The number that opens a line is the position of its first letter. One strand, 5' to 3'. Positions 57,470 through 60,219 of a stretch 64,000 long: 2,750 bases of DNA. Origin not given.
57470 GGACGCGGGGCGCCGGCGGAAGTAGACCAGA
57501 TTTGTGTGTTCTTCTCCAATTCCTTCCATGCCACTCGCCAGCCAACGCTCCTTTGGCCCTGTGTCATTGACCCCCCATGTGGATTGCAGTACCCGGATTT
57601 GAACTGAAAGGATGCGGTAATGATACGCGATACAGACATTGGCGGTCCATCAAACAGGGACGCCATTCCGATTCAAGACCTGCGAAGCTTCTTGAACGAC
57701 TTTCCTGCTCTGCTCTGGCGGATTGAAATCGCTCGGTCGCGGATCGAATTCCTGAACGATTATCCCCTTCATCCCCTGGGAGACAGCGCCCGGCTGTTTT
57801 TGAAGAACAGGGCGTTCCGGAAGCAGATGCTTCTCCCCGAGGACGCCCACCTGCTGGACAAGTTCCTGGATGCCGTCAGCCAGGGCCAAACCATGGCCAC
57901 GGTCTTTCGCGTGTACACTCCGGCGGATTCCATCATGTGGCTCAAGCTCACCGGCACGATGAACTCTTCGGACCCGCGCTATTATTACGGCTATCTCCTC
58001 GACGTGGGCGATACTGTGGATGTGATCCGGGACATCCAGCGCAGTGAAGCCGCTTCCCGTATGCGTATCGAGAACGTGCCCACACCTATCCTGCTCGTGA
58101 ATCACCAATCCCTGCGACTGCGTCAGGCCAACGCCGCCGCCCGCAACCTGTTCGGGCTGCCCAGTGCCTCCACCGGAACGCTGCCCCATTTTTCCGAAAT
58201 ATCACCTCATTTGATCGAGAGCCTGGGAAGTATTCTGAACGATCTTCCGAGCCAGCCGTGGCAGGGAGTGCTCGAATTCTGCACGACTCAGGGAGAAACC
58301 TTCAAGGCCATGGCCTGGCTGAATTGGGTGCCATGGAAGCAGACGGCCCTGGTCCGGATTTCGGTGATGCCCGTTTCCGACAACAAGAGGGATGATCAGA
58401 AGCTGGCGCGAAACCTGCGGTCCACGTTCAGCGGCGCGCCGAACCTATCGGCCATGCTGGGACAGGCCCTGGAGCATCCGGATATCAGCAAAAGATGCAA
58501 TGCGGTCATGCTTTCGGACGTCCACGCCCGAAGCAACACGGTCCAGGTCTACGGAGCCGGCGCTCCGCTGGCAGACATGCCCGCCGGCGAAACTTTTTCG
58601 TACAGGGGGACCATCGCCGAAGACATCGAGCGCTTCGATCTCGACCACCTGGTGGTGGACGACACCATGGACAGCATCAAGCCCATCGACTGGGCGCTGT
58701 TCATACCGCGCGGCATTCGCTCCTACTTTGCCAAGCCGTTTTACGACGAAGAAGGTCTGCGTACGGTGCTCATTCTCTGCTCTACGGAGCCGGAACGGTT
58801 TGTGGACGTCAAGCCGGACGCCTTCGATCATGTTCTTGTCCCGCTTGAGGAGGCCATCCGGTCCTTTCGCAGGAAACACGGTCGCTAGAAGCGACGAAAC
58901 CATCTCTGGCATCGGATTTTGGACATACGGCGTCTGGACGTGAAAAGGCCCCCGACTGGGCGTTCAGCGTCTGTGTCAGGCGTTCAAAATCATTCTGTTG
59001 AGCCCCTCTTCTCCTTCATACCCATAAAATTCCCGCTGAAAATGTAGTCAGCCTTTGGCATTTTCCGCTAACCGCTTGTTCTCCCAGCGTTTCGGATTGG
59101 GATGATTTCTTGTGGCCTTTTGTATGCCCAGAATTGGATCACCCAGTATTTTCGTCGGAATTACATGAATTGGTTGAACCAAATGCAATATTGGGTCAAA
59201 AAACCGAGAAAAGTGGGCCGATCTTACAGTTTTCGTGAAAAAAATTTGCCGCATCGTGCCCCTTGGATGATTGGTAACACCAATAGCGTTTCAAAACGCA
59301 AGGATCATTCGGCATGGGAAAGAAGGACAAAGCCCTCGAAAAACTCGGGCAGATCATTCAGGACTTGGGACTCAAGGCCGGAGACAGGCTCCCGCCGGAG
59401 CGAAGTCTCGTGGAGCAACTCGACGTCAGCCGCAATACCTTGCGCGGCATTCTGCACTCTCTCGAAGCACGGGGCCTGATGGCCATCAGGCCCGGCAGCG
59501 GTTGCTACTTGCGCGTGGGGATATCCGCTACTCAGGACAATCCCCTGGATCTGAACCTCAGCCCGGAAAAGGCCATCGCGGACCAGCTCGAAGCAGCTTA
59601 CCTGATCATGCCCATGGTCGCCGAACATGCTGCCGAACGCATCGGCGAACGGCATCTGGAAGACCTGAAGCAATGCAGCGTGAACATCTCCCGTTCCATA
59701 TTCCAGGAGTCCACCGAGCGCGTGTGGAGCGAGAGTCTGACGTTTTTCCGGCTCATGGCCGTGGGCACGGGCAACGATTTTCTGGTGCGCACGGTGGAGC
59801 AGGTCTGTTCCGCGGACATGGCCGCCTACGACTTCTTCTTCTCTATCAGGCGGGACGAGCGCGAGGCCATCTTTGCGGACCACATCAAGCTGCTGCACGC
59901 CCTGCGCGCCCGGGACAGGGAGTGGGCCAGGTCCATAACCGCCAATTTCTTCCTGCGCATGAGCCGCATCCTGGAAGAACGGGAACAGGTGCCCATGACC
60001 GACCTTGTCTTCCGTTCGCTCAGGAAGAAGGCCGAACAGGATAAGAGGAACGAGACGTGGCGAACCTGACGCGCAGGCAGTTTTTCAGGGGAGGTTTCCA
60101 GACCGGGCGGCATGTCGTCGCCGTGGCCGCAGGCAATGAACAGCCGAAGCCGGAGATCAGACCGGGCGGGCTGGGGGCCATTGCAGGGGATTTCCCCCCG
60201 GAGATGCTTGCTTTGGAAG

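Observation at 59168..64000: Uncharacterised regulated module: FadR regulator, small protein, repeat membrane protein, Tat metallo-hydrolase, extended COG0523 GTPase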

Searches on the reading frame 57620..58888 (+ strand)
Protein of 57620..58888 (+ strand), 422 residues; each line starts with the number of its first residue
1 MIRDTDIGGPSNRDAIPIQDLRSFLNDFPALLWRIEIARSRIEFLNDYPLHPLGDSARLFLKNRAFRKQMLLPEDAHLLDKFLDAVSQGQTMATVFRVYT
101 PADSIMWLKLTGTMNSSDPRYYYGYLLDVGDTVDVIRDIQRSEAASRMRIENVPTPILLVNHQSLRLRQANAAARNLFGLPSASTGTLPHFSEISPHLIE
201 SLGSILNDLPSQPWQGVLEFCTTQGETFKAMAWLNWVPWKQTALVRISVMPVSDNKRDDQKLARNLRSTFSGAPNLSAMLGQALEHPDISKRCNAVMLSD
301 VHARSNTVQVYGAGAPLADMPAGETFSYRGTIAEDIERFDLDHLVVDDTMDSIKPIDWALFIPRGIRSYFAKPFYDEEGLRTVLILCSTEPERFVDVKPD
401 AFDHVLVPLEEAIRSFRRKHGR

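Call 3: search_protein_families(library=pfam, proteins=[window:57620-58888:+], max_evalue=0.01)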
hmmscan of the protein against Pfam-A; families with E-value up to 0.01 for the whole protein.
window:57620-58888:+ (422 aa): 2 families
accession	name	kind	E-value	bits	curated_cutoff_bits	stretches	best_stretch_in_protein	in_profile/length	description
PF13188.13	PAS_8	-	5.4e-05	23.4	21.8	1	150-186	7-44/65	PAS domain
PF08447.18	PAS_3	-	0.009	16.7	25.6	0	54-115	13-75/89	PAS fold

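Call 4: search_protein_families(library=ncbifam, proteins=[window:57620-58888:+], max_evalue=0.01)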
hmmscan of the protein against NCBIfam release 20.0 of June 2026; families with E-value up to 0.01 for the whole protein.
window:57620-58888:+ (422 aa): 1 family
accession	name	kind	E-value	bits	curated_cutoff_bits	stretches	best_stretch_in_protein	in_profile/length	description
NF041777.1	sens_FixL_Rhizob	equivalog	0.0027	16.4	850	1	70-181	45-159/485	sensor protein FixL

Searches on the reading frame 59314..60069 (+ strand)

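Call 3: search_protein_families(library=pfam, proteins=[window:59314-60069:+], max_evalue=0.01)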
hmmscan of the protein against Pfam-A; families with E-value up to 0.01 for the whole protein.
window:59314-60069:+ (251 aa): 3 families
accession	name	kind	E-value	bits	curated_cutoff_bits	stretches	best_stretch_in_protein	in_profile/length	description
PF00392.27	GntR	-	1.3e-13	50.9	27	1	6-65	4-63/64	Bacterial regulatory proteins, gntR family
PF07729.17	FCD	-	3.5e-10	40.8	24.3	1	93-211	4-121/125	FCD domain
PF25213.1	HVO_A0261_N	-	0.005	17.1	35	0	30-57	28-55/86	HVO_A0261 N-terminal domain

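Call 4: search_protein_families(library=ncbifam, proteins=[window:59314-60069:+], max_evalue=0.01)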
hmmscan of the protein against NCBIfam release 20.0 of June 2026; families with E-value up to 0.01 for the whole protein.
window:59314-60069:+ (251 aa): 23 families
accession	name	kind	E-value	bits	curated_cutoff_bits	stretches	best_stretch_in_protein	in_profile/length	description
NF007001.0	PRK09464.1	equivalog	1.9e-19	70.3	330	1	7-225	15-237/254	pyruvate dehydrogenase complex transcriptional repressor PdhR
NF007741.0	PRK10421.1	equivalog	5.1e-17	62.1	311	1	5-210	10-223/262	transcriptional regulator LldR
NF003011.0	PRK03837.1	subfamily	2e-15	57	260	1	5-216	16-229/241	transcriptional regulator NanR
NF007588.0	PRK10225.1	equivalog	3e-14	52.9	442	1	11-166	14-173/257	Uxu operon transcriptional regulator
NF008571.0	PRK11523.1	equivalog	1.5e-09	37.6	396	1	13-203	19-208/258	transcriptional regulator ExuR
NF007442.0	PRK09990.1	equivalog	1.7e-09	37.5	301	1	8-225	16-240/256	transcriptional regulator GlcC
NF052290.2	MocR_like_YczR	exception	2e-09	36.7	487.4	1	10-108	27-124/458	MocR-like transcription factor YczR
NF052282.1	PLP_TF_PdxR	equivalog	3.4e-08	33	320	1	10-69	9-68/448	MocR-like pyridoxine biosynthesis transcription factor PdxR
NF052281.1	rhizopine_MocR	equivalog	2.3e-07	29.9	650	1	9-67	25-83/479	rhizopine catabolism transcriptional regulator MocR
TIGR02325.1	C_P_lyase_phnF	equivalog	3.1e-07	30.2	156.8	1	10-67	16-73/238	phosphonate metabolism transcriptional regulator PhnF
TIGR02404.1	trehalos_R_Bsub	equivalog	1e-06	28.6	211.95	1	9-64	7-62/233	trehalose operon repressor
TIGR02018.2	his_ut_repres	equivalog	1.3e-06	27.9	220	1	11-65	8-62/226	histidine utilization transcriptional repressor HutC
TIGR03337.1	phnR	equivalog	1.5e-06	28.1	296.75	1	10-56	9-55/231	phosphonate utilization transcriptional regulator PhnR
NF052286.1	ecto_TF_EhuR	exception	3.1e-06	26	480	1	10-74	19-83/458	MocR-like ectoine utilization transcription factor EhuR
TIGR03338.1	phnR_burk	equivalog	1.5e-05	24.7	271.5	1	11-207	20-200/212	phosphonate utilization associated transcriptional regulator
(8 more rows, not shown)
